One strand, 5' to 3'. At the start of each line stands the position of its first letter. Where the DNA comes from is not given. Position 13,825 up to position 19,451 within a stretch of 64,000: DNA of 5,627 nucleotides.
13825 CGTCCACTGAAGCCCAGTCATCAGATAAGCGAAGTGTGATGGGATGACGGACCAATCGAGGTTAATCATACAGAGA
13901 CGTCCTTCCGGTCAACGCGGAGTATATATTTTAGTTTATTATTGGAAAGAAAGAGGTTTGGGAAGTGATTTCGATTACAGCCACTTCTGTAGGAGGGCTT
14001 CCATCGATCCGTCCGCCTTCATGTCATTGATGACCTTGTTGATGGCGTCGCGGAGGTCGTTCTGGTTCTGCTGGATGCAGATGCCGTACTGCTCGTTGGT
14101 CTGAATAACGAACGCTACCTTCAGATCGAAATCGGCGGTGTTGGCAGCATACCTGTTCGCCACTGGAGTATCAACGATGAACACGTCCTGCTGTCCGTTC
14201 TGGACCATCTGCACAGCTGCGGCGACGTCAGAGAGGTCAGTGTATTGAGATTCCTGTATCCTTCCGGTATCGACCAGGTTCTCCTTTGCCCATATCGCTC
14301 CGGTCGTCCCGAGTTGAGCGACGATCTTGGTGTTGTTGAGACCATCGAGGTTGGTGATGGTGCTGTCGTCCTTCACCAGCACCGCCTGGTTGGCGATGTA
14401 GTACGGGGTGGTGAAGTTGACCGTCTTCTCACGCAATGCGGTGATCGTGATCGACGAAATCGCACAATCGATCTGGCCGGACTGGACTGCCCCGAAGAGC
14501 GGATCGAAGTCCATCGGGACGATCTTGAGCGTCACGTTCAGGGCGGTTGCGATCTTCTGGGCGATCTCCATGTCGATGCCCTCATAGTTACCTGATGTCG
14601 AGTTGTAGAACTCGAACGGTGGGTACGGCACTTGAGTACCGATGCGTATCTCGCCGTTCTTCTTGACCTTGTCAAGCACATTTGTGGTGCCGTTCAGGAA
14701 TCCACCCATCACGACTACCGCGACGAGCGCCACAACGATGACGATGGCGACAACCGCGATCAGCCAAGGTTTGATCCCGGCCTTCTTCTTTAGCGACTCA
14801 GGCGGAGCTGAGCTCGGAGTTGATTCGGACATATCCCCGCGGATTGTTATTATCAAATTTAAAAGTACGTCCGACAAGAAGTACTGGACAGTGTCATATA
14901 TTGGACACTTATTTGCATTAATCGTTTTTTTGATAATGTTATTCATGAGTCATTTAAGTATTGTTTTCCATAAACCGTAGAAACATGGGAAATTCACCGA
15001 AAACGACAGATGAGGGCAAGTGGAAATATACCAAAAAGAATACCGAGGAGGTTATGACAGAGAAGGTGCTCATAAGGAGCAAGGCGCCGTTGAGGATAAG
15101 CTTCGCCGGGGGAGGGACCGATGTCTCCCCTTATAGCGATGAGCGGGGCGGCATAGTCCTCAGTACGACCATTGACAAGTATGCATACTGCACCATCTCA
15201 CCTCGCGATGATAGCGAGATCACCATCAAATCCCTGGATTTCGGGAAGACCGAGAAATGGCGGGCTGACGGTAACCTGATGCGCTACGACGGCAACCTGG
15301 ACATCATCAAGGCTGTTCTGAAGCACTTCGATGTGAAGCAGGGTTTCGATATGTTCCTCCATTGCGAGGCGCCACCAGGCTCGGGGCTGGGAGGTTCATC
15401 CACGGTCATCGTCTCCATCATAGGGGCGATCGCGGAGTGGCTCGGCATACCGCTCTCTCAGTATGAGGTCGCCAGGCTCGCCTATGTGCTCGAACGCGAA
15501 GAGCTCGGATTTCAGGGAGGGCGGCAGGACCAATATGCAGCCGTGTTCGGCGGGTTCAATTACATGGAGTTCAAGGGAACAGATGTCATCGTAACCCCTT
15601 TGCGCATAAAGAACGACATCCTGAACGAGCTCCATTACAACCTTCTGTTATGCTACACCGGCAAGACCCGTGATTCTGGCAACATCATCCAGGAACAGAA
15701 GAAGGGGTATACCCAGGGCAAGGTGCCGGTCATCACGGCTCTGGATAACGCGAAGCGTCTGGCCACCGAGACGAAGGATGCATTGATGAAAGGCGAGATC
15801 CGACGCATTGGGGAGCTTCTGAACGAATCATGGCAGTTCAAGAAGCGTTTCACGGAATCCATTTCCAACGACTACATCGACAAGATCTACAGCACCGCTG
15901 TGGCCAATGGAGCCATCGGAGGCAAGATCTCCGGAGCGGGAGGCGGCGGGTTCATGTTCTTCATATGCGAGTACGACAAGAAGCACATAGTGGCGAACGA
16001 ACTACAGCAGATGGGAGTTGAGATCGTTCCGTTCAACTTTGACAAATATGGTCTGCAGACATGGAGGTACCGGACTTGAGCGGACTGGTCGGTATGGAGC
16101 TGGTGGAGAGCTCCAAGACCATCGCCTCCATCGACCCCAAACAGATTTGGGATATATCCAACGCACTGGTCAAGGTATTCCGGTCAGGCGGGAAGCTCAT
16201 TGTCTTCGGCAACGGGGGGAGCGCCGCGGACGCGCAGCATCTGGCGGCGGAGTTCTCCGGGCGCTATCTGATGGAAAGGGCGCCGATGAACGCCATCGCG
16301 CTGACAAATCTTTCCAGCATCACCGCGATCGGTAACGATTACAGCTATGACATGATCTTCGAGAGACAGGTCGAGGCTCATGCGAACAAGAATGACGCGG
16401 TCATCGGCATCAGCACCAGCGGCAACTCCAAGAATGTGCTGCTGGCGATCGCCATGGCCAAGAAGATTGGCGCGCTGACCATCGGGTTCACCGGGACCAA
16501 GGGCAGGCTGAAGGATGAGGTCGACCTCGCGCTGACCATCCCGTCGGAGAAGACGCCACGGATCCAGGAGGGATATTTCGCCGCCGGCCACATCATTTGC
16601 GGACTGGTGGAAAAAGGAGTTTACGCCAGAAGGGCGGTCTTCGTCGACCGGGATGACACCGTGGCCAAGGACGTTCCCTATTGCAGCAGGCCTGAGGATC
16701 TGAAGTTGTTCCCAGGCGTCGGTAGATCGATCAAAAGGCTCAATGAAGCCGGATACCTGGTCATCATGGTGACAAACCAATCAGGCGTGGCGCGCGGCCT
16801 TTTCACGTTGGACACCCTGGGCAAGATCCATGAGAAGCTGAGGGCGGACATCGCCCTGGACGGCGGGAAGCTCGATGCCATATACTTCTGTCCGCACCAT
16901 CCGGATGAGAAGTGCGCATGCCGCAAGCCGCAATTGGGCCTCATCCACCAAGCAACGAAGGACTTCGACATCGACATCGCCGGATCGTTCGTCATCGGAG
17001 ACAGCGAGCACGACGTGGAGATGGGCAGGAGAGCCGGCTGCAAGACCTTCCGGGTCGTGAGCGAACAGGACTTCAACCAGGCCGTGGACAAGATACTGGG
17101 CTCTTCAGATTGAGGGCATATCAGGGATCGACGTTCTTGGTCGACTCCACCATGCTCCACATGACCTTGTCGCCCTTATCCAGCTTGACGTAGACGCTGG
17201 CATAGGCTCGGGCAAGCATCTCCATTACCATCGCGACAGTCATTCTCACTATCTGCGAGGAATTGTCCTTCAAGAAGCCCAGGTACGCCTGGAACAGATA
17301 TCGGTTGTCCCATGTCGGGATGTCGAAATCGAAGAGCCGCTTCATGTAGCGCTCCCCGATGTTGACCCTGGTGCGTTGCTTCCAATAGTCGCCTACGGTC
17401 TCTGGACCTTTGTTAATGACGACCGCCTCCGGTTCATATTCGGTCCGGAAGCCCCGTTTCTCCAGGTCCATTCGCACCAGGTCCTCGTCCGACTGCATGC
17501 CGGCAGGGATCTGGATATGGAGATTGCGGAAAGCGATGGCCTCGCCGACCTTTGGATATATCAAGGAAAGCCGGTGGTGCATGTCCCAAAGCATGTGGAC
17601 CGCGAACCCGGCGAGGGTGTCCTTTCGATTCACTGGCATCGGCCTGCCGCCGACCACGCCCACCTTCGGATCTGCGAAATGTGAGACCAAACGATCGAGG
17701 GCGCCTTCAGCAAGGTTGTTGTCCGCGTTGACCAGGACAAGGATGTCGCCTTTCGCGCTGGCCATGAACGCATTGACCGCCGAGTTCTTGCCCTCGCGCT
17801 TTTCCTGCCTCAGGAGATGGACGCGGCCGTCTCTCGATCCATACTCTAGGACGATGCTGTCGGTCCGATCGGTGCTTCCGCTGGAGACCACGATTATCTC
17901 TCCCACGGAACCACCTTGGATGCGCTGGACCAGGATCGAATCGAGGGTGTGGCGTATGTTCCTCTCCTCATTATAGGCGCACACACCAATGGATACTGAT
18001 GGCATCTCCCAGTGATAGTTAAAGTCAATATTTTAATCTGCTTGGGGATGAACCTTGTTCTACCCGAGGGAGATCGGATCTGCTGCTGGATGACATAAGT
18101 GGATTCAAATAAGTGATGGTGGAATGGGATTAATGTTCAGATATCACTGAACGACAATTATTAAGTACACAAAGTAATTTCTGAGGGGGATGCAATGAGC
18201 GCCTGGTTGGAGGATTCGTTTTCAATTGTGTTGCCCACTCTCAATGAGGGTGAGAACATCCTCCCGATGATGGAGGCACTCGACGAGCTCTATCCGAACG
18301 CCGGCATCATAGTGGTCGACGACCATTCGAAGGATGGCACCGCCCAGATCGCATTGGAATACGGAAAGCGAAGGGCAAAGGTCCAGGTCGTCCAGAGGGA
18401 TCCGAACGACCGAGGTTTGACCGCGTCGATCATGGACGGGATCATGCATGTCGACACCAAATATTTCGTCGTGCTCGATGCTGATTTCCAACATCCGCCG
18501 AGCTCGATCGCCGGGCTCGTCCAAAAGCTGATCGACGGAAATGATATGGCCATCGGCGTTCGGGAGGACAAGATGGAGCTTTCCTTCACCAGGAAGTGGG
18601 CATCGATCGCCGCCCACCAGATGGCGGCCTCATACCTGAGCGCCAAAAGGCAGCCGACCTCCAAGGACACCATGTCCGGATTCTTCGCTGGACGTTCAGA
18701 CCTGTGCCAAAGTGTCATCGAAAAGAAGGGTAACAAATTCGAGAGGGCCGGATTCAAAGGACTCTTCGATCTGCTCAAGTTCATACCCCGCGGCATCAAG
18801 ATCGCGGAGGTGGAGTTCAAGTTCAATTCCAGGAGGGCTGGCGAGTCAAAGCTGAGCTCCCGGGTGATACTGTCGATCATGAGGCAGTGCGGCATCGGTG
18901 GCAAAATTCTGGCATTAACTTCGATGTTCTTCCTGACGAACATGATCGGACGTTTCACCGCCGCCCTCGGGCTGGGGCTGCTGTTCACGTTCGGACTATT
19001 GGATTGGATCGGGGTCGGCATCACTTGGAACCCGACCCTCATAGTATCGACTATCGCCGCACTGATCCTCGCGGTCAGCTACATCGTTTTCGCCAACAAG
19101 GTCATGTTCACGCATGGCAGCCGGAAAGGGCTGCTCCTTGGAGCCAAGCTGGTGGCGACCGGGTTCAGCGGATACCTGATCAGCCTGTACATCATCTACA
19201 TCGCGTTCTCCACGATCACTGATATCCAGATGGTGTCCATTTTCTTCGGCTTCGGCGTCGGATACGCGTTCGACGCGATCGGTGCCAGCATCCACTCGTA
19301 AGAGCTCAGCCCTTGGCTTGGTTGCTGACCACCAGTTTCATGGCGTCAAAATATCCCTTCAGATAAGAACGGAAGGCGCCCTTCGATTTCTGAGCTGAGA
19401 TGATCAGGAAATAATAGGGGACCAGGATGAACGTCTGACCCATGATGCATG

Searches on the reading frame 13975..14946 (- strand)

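Call 32: search_protein_families(library=pfam, proteins=[window:13975-14946:-], max_evalue=0.001)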
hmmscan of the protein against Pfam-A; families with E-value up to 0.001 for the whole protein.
window:13975-14946:- (323 aa): 2 families
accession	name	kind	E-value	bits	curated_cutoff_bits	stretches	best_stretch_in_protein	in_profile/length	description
PF00497.25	SBP_bac_3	-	1.3e-39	135.4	26.4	1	100-323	1-130/132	Bacterial extracellular solute-binding proteins, family 3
PF10613.14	Lig_chan-Glu_bd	-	5.7e-08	33.3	30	1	121-193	28-113/115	Ligated ion channel L-glutamate- and glycine-binding site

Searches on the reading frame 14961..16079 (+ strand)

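Call 32: search_protein_families(library=pfam, proteins=[window:14961-16079:+], max_evalue=0.001)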
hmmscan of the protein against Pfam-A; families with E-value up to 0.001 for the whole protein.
window:14961-16079:+ (372 aa): 2 families
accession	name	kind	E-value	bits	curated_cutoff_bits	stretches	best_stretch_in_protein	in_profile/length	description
PF00288.32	GHMP_kinases_N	-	1.3e-19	70.6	22.3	1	115-198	6-87/87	GHMP kinases N terminal domain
PF08544.19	GHMP_kinases_C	-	8.8e-13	48.9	21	1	273-352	3-83/85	GHMP kinases C terminal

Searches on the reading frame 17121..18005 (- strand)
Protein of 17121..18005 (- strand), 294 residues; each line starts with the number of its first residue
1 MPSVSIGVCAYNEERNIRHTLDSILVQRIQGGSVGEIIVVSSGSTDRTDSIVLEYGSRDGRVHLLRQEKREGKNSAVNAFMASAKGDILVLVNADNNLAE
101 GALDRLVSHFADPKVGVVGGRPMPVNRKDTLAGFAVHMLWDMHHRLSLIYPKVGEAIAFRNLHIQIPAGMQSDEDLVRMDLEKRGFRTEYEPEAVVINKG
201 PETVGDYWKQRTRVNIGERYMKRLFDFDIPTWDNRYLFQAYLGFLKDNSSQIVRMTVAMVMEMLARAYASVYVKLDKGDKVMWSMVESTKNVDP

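Call 31: search_protein_families(library=pfam, proteins=[window:17121-18005:-], max_evalue=0.001)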
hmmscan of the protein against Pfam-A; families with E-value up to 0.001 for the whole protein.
window:17121-18005:- (294 aa): 4 families
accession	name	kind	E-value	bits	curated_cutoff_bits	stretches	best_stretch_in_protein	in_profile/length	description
PF00535.33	Glycos_transf_2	-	6.3e-28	98.2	23.3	1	5-153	1-140/168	Glycosyl transferase family 2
PF13641.12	Glyco_tranf_2_3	-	1.8e-17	64.6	27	1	2-213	1-226/230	Glycosyltransferase like family 2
PF13632.12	Glyco_trans_2_3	-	4.2e-09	36.9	27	1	89-269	2-186/198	Glycosyl transferase family group 2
PF13506.12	Glyco_transf_21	-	2.4e-05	24.3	21.7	1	73-161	18-111/174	Glycosyl transferase family 21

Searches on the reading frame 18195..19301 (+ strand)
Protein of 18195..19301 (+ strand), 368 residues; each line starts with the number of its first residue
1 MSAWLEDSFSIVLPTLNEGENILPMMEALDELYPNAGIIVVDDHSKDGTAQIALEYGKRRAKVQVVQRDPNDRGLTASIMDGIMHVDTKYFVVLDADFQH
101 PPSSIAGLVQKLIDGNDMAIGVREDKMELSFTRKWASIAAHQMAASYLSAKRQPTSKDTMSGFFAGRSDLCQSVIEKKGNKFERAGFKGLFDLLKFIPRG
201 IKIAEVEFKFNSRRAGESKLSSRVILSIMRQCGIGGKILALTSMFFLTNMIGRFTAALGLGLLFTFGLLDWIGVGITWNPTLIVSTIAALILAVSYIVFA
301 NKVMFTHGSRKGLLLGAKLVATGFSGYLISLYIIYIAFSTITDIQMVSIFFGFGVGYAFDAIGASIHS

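Call 31: search_protein_families(library=pfam, proteins=[window:18195-19301:+], max_evalue=0.001)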
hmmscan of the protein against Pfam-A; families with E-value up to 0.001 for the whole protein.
window:18195-19301:+ (368 aa): 3 families
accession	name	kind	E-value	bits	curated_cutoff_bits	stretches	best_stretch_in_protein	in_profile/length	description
PF00535.33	Glycos_transf_2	-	1.1e-27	97.5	23.3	1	10-169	1-162/168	Glycosyl transferase family 2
PF13641.12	Glyco_tranf_2_3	-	2e-07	31.7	27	1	9-136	3-133/230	Glycosyltransferase like family 2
PF12804.13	NTP_transf_3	-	0.00042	21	27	1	59-127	56-127/160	MobA-like NTP transferase domain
